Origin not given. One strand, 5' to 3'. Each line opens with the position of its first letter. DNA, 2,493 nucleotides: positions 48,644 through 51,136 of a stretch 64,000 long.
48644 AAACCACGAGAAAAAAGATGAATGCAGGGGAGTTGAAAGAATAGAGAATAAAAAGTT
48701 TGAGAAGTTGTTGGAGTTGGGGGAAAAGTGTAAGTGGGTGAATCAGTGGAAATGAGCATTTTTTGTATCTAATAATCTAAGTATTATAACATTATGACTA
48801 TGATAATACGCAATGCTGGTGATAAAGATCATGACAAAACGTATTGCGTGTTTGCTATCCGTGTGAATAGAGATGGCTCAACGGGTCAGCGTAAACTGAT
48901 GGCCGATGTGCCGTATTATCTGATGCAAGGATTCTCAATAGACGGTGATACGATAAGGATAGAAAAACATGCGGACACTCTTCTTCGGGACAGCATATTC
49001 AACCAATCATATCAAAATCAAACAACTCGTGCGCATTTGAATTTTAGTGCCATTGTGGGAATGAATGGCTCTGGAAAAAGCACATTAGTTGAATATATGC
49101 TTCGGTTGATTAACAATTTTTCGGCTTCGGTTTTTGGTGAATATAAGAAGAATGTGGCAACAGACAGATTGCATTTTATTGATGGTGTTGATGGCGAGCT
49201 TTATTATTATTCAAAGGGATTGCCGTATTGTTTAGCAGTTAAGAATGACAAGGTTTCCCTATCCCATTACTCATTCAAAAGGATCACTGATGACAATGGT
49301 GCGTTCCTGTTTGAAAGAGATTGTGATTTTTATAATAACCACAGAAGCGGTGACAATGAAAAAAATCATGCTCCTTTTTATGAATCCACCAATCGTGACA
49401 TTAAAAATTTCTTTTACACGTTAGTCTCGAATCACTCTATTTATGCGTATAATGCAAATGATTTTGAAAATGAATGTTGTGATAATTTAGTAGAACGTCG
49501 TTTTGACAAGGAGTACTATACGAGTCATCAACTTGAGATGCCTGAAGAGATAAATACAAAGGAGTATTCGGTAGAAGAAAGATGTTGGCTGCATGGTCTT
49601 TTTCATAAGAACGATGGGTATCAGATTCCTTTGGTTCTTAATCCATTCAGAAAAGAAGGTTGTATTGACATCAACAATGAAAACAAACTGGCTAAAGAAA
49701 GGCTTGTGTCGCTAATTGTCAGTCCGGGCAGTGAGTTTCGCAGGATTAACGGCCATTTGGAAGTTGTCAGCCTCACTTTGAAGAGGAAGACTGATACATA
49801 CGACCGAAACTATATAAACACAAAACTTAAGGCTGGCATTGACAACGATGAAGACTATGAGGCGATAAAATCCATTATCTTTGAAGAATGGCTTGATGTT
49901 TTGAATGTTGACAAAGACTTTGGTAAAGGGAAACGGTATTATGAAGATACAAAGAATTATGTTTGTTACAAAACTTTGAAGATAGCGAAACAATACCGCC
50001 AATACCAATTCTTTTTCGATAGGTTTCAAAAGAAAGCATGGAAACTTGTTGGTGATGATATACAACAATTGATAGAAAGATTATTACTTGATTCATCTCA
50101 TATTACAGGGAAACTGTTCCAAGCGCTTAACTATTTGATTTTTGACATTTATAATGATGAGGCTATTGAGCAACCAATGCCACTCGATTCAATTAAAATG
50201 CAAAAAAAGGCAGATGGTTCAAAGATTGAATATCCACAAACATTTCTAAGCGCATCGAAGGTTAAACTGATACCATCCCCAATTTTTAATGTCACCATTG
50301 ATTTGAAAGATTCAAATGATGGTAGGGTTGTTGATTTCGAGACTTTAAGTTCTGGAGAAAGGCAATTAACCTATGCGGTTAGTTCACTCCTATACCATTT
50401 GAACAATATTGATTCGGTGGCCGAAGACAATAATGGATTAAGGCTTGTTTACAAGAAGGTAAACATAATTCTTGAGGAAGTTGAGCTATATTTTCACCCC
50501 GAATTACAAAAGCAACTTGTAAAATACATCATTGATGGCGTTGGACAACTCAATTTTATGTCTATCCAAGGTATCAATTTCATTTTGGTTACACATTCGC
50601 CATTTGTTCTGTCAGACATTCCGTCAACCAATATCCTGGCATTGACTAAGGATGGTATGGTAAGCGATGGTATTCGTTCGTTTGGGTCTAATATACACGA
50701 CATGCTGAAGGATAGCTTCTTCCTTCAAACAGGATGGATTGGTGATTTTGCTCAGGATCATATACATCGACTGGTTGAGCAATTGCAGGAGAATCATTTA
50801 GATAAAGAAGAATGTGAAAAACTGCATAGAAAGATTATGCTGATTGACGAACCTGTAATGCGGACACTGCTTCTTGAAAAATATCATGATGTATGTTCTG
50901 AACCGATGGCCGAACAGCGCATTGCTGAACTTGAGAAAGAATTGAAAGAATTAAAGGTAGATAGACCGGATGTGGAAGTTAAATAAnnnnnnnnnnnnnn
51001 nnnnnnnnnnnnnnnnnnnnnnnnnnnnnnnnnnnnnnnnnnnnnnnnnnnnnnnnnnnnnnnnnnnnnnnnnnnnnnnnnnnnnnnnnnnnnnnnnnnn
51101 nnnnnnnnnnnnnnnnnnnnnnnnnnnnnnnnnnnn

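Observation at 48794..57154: Tight four-gene operon: Septu-like ATPase + HNH nuclease joined to a NACHT-like NTPase + separate TIR protein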

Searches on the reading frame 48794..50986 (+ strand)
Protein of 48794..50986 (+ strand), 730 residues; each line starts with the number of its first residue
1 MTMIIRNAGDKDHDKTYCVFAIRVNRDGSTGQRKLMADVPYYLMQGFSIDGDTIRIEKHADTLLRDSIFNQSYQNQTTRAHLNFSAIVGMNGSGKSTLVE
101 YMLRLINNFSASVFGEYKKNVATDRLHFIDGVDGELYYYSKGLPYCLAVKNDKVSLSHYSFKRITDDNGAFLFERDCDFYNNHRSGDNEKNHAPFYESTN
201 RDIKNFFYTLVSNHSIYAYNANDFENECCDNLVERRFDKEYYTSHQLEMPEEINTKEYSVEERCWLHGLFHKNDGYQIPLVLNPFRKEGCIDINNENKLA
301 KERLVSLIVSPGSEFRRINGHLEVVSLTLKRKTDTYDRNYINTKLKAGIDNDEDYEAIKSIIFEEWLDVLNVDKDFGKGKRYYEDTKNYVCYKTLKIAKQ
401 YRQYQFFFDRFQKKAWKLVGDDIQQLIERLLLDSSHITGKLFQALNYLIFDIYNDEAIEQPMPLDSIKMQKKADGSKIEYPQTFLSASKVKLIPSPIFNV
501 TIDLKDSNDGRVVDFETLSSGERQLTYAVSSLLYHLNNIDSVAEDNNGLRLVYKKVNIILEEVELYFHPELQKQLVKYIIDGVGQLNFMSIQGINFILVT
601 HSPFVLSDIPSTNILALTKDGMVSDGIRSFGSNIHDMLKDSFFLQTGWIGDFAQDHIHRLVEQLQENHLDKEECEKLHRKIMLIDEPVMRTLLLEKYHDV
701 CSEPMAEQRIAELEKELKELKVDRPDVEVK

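Call 3: search_protein_families(library=padloc, proteins=[window:48794-50986:+], max_evalue=0.01)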
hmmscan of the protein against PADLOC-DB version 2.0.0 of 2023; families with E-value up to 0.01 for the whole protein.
window:48794-50986:+ (730 aa): 71 families (the best 25 are shown)
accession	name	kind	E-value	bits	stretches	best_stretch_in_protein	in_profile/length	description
PDLC04734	PDC-M62A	-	5.3e-44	149.2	1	47-722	27-591/597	-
PDLC04737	PDC-M62A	-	2.2e-42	143.9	2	514-717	394-590/601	-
PDLC04735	PDC-M62A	-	8.8e-39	132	2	514-724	415-627/633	-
PDLC04736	PDC-M62A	-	4.2e-23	79.8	1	518-724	455-663/685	-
PDLC04739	PDC-M62A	-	1.1e-21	75.1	1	518-696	415-595/618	-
PDLC04733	PDC-M62A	-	4.5e-20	70.1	1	403-721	289-599/607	-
PDLC04732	PDC-M62A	-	4e-19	67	2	551-671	463-589/671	-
PDLC00271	PtuA1|PtuA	-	7.3e-17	60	1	504-682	233-398/421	AAA ATPase domain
PDLC00298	PtuA1|PtuA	-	3.4e-15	54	1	505-674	235-391/423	AAA ATPase domain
PDLC00278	PtuA1|PtuA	-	3.8e-15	54.1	1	507-681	243-407/436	AAA ATPase domain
PDLC02913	ATPase_I-A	-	2.8e-14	51.1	1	503-681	317-482/508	-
PDLC00277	PtuA1|PtuA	-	5.8e-13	46.8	2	507-640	240-361/423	AAA ATPase domain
PDLC00299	PtuA1|PtuA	-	1.4e-12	45.3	1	505-681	333-501/535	AAA ATPase domain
PDLC02980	AriA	-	2.5e-12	45.4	1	473-607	220-304/304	-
PDLC00301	PtuA1|PtuA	-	3.1e-12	44.2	1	510-639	242-363/429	AAA ATPase domain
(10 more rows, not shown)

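Call 4: search_protein_families(library=pfam, proteins=[window:48794-50986:+], max_evalue=0.1)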
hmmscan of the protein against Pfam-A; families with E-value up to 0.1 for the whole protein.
window:48794-50986:+ (730 aa): 8 families
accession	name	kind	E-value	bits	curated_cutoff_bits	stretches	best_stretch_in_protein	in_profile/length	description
PF13304.12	AAA_21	-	5.5e-11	43.5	27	1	450-607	190-304/304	AAA domain, putative AbiEii toxin, Type IV TA system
PF13175.12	AAA_15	-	1e-10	42.2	32.1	1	84-605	25-373/374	AAA ATPase domain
PF02463.25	SMC_N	-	0.00016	21.6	40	1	72-102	12-44/220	RecF/RecN/SMC N terminal domain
PF00005.33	ABC_tran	-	0.00045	21.3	25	1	86-110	15-39/137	ABC transporter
PF13555.12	AAA_29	-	0.0011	19.1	27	1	72-103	11-43/61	P-loop containing region of AAA domain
PF13476.12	AAA_23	-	0.0039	18.3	27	1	72-102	9-39/201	AAA domain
PF01935.23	DUF87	-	0.023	15.2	23.2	0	86-108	27-49/220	Helicase HerA, central domain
PF13148.11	DUF3987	-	0.099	12.2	27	0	74-121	28-75/364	Protein of unknown function (DUF3987)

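Call 99: search_protein_families(library=ncbifam, proteins=[window:48794-50986:+], max_evalue=0.001)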
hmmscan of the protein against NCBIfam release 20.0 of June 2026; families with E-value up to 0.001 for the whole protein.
window:48794-50986:+ (730 aa): 4 families
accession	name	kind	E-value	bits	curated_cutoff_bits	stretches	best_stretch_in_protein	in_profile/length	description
NF041760.1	PtuA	equivalog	1.7e-13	50.3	500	1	503-681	330-500/524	retron Ec78 anti-phage system effector ATPase PtuA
TIGR04435.1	restrict_AAA_1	hypoth_equivalog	5.5e-12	45.2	300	1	548-696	410-562/568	restriction system-associated AAA family ATPase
NF041774.1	tung_ATPbind_TupC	equivalog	0.00023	20.2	400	0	84-123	28-67/319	tungstate ABC transporter ATP-binding protein TupC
TIGR04520.1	ECF_ATPase_1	equivalog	0.00055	19.4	315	0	83-114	29-60/269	energy-coupling factor transporter ATPase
